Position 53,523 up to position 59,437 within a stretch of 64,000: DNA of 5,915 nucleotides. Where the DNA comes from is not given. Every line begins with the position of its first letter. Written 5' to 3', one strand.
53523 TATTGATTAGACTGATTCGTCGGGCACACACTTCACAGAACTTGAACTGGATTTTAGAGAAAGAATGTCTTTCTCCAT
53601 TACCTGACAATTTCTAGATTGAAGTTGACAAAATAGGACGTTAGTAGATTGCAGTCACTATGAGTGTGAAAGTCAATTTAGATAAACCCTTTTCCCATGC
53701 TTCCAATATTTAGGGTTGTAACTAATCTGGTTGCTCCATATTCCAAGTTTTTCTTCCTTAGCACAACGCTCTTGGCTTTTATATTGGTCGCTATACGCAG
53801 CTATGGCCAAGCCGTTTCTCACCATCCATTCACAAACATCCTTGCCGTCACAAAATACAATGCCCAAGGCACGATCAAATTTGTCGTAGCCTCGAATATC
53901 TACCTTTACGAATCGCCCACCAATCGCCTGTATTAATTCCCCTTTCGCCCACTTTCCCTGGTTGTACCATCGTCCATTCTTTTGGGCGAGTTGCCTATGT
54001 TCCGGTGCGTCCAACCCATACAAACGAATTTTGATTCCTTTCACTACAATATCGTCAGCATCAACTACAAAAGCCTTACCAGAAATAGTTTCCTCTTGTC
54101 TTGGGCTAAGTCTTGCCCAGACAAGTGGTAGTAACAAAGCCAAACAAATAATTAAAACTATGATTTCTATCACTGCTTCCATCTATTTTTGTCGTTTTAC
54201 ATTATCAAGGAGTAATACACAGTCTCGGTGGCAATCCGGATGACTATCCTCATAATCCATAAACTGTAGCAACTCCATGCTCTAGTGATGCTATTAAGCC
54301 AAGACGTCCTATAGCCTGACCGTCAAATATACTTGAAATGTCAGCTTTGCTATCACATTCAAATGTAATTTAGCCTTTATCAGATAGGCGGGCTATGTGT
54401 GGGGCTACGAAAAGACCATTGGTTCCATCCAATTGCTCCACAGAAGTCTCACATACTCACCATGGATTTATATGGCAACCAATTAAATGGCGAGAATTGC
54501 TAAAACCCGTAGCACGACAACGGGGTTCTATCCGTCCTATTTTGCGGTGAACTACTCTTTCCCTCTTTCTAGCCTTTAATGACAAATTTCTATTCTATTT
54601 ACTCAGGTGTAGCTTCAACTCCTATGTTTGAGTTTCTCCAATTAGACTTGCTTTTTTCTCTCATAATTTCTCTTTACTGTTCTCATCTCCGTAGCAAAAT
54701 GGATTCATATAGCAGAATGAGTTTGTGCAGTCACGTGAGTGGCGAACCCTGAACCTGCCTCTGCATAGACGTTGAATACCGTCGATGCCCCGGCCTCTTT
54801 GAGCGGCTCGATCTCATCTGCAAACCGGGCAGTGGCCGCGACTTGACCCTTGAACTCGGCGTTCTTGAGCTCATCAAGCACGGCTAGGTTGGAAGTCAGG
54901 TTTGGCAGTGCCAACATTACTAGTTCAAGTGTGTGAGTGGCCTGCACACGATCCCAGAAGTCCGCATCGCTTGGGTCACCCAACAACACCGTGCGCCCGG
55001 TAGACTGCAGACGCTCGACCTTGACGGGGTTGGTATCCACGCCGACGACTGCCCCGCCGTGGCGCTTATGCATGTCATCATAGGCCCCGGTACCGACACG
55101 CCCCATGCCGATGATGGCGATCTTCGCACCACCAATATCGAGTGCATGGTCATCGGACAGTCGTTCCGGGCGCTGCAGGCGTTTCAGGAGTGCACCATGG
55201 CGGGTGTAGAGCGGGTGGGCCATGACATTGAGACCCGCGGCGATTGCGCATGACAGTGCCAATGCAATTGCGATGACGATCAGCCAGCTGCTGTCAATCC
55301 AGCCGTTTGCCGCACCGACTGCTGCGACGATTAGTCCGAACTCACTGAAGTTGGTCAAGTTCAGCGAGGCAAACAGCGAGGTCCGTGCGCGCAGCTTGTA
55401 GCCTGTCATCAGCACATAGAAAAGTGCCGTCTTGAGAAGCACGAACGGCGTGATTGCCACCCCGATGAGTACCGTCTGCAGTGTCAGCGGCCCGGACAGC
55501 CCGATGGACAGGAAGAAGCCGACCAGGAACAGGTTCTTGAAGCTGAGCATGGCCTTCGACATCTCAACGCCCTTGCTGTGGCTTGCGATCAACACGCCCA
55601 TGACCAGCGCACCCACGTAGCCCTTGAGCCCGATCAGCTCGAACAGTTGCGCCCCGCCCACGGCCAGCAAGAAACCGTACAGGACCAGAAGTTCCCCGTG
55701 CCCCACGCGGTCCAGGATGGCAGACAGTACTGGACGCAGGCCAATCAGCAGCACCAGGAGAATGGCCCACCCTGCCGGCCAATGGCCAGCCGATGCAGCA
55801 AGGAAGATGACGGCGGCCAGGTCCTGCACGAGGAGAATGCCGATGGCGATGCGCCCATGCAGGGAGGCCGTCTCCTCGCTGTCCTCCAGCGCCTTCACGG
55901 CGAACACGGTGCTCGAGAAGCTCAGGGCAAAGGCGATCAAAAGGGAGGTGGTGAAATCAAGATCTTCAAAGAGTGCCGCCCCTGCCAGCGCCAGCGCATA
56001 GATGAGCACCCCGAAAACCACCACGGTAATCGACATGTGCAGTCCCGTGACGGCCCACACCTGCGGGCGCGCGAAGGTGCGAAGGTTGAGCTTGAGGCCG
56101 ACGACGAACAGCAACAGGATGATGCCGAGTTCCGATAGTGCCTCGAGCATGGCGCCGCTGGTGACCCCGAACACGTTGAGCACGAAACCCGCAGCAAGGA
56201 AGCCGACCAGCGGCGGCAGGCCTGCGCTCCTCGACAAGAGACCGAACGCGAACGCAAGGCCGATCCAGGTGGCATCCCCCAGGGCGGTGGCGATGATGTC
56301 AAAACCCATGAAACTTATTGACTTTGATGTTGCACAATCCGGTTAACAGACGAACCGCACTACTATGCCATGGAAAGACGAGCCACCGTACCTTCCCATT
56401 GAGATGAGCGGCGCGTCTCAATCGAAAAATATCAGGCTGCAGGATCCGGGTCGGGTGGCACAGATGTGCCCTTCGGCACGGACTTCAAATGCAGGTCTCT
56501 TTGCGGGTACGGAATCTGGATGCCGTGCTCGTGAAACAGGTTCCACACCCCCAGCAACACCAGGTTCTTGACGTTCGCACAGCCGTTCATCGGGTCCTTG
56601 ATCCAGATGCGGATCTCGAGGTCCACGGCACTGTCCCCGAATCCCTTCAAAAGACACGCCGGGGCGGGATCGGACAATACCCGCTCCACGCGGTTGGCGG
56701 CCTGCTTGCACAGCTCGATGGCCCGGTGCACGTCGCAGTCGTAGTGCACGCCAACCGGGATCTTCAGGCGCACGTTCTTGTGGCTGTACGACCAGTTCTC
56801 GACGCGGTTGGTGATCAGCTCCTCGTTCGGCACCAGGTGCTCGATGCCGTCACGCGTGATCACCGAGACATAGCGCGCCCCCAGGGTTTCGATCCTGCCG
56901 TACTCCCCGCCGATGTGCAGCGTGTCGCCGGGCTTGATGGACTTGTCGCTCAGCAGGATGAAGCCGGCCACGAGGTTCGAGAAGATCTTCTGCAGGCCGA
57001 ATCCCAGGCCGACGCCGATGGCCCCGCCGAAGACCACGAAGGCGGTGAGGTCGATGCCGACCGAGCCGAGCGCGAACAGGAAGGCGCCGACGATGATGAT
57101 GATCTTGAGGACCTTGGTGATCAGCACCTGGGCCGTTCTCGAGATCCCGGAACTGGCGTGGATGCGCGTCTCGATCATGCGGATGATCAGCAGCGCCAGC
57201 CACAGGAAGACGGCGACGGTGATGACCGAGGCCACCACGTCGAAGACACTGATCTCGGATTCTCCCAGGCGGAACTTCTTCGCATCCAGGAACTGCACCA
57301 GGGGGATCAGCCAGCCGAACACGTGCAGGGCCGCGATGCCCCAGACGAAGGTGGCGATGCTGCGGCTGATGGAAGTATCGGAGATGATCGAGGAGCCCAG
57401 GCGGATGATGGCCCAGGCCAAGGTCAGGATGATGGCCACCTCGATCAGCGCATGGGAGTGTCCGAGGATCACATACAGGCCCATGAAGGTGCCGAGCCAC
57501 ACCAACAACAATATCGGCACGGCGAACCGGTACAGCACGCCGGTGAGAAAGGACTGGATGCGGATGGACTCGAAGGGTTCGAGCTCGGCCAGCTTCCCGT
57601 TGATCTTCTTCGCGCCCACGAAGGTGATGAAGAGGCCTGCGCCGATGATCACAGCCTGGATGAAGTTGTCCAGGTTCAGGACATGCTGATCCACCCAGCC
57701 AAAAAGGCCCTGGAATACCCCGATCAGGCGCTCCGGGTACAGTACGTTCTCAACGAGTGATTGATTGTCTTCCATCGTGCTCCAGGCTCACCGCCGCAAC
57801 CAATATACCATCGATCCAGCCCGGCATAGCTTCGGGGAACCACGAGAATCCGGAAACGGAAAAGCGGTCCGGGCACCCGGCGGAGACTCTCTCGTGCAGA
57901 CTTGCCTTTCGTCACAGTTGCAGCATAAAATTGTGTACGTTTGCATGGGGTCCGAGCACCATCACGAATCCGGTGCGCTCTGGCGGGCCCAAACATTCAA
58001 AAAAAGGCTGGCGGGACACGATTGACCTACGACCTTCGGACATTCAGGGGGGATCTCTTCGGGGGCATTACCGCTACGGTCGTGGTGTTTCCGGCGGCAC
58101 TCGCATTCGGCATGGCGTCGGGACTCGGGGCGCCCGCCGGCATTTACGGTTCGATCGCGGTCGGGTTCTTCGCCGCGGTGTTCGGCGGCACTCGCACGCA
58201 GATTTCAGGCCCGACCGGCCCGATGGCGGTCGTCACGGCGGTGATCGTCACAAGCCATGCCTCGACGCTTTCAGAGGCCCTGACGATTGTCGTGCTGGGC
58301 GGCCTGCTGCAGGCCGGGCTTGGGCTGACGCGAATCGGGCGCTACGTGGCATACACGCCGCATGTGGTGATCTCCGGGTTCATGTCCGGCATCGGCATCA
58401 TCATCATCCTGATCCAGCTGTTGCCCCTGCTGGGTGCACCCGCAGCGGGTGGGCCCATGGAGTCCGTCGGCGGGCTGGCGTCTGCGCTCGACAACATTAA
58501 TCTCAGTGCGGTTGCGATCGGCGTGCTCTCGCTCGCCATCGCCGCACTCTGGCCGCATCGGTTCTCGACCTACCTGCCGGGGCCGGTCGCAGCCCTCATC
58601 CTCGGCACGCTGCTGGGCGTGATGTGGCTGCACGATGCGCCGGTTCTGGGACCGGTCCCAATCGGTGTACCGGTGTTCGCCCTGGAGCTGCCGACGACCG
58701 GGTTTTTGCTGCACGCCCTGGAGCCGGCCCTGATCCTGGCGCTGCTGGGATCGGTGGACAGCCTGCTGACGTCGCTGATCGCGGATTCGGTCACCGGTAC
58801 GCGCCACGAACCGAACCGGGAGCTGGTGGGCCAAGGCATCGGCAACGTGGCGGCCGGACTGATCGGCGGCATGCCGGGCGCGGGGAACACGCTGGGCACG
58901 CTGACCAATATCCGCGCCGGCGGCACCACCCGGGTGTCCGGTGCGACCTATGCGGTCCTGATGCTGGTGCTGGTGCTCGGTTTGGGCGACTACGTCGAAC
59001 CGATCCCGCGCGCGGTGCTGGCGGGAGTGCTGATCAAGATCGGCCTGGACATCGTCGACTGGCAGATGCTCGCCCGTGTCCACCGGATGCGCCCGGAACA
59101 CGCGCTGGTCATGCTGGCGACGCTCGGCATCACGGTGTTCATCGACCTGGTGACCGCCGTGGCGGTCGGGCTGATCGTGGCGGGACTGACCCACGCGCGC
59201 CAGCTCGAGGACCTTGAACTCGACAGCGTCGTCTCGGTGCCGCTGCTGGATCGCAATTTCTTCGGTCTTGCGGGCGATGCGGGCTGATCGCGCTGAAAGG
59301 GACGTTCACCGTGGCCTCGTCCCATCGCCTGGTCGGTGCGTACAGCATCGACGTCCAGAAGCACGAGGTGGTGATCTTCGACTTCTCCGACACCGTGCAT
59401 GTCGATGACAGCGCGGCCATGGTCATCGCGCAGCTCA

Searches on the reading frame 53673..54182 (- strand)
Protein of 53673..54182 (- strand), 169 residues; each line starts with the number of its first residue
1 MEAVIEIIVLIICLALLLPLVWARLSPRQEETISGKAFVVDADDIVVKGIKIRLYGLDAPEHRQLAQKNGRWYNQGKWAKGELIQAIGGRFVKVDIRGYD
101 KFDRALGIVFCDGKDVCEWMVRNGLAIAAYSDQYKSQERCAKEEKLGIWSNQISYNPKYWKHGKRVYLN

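Call 60: search_protein_families(library=pfam, proteins=[window:53673-54182:-], max_evalue=0.001)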
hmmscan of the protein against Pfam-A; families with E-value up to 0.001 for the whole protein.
window:53673-54182:- (169 aa): 1 family
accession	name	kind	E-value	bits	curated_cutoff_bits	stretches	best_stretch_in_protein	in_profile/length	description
PF00565.23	SNase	-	6.9e-15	55.9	21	1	51-151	1-107/107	Staphylococcal nuclease homologue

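Call 61: search_protein_families(library=padloc, proteins=[window:53673-54182:-], max_evalue=0.001)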
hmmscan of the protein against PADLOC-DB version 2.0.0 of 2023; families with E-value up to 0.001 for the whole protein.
window:53673-54182:- (169 aa): 1 family
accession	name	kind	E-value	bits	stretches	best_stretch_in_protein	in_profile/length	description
PDLC01096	C3a212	-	0.00014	19.1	1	48-152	66-179/279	SNc+LTD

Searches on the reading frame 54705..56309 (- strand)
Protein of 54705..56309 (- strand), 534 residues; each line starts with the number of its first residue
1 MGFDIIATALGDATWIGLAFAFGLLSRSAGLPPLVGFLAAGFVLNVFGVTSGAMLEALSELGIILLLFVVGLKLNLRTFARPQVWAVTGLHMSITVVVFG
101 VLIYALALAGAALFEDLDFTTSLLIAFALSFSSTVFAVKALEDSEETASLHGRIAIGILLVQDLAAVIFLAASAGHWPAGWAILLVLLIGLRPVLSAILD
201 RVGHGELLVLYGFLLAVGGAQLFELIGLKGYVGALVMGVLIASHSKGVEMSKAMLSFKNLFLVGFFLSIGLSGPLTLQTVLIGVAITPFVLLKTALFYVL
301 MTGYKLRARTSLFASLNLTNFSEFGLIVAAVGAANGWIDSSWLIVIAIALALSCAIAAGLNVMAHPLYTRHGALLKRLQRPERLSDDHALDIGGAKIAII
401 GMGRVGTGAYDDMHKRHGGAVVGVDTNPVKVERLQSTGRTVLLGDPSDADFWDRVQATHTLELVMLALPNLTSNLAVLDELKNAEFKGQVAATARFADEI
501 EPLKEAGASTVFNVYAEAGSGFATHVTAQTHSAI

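Call 65: search_protein_families(library=ncbifam, proteins=[window:54705-56309:-], max_evalue=0.00001)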
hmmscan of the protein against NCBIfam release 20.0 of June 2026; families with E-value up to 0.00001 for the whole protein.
window:54705-56309:- (534 aa): 5 families
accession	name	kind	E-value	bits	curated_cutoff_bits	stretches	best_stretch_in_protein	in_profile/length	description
NF002924.0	PRK03562.1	equivalog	6.1e-36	124.1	752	1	23-510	21-516/623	glutathione-regulated potassium-efflux system protein KefC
NF007950.1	PRK10669.1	equivalog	1.7e-28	99.8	700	2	16-170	15-165/547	YbaL family putative K(+) efflux transporter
NF002973.0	PRK03659.1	equivalog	1.1e-26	93.5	804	1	25-464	23-469/602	glutathione-regulated potassium-efflux system protein KefB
TIGR00932.1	2a37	subfamily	1.4e-25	90.4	238.3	1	19-272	4-273/275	monovalent cation:proton antiporter-2 (CPA2) family protein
NF045626.1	FeTrans_MagA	equivalog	4.6e-18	65.3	700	1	22-349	21-363/386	iron transporter MagA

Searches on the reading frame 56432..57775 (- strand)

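Call 65: search_protein_families(library=ncbifam, proteins=[window:56432-57775:-], max_evalue=0.00001)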
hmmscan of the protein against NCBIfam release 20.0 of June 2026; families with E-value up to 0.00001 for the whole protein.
window:56432-57775:- (447 aa): 6 families
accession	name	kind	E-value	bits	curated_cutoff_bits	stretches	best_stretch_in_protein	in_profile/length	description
NF008438.0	PRK11281.1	equivalog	4.1e-45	154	991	1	173-432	832-1090/1113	mechanosensitive channel MscK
NF008180.0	PRK10929.1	equivalog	6.9e-31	106.9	809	1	218-433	874-1088/1109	miniconductance mechanosensitive channel MscM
NF007662.0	PRK10334.1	subfamily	6e-27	94.6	321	1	179-435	30-282/286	small-conductance mechanosensitive channel MscS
NF047602.1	MscsSHelicob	equivalog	1.3e-26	93.6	400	1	184-431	17-259/260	small-conductance mechanosensitive channel MscS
NF047601.1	MscSThanab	equivalog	5.7e-17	62.1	500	1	178-432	22-278/280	small-conductance mechanosensitive channel MscS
NF008542.0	PRK11465.1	equivalog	4.7e-09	35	596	1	159-330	448-622/741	mechanosensitive channel protein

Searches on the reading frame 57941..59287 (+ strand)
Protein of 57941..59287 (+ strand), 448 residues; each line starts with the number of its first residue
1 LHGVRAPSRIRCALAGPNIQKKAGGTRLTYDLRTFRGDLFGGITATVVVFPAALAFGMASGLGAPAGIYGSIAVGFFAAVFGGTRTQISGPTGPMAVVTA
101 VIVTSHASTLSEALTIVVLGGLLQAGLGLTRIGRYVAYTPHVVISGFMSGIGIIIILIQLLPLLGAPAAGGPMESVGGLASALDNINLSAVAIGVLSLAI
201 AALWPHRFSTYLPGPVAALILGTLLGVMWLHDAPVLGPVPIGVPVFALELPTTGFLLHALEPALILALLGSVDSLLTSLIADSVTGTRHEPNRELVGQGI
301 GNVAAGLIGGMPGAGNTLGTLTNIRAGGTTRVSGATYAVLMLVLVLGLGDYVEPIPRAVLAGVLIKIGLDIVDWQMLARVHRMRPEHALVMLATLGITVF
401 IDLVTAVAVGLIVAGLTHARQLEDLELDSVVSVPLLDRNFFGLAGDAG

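Call 65: search_protein_families(library=ncbifam, proteins=[window:57941-59287:+], max_evalue=0.00001)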
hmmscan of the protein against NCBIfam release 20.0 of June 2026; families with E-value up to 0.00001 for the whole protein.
window:57941-59287:+ (448 aa): 3 families
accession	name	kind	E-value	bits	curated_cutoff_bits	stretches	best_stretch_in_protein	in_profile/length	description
NF050096.1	BicarbTportBicA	equivalog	4.3e-116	388.6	880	1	31-433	8-419/547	bicarbonate transporter BicA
NF008660.1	PRK11660.1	equivalog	1e-62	212.3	614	2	27-228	21-222/572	C4-dicarboxylic acid transporter DauA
TIGR00815.1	sulP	subfamily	3.9e-61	207.2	380.45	1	29-421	8-424/565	sulfate permease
